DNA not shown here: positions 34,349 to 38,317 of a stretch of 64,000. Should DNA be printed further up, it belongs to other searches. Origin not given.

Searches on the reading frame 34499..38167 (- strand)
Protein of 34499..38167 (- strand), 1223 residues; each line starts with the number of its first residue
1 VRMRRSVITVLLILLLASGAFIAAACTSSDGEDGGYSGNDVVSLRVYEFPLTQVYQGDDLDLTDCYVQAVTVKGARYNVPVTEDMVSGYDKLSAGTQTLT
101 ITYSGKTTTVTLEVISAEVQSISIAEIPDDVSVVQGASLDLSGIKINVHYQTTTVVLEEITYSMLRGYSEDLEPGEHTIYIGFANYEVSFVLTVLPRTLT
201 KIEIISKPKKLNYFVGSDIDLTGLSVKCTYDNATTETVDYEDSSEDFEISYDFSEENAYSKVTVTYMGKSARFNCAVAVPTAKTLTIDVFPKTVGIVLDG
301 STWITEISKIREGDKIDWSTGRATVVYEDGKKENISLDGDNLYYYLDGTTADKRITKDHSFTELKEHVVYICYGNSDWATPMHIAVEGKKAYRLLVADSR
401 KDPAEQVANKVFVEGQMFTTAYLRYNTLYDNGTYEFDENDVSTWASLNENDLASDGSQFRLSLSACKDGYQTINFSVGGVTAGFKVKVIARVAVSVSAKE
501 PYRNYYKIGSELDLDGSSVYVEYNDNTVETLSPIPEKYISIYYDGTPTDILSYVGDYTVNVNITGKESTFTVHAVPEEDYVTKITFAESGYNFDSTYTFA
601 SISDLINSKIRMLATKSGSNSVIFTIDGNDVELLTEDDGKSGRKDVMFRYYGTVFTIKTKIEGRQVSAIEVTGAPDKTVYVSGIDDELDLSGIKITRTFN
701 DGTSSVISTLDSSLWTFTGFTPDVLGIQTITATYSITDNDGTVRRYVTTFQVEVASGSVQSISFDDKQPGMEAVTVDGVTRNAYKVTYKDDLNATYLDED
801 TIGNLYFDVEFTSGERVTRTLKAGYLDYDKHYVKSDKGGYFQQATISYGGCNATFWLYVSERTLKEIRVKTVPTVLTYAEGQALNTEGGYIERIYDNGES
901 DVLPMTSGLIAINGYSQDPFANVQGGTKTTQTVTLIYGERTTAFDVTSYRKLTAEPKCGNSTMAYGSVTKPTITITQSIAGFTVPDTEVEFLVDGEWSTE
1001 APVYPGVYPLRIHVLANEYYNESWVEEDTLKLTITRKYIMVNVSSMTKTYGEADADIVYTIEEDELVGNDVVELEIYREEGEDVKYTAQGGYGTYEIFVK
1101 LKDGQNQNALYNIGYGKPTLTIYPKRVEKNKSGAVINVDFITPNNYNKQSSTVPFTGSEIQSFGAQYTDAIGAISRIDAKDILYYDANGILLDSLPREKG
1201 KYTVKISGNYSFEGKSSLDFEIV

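Call 73: search_protein_families(library=pfam, proteins=[window:34499-38167:-], max_evalue=0.00001)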
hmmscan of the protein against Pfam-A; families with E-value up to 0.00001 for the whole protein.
window:34499-38167:- (1223 aa): 1 family
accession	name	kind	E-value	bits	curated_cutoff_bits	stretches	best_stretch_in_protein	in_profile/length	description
PF07523.18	Big_3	-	1.8e-22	79.8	21.2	2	53-114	7-68/68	Bacterial Ig-like domain (group 3)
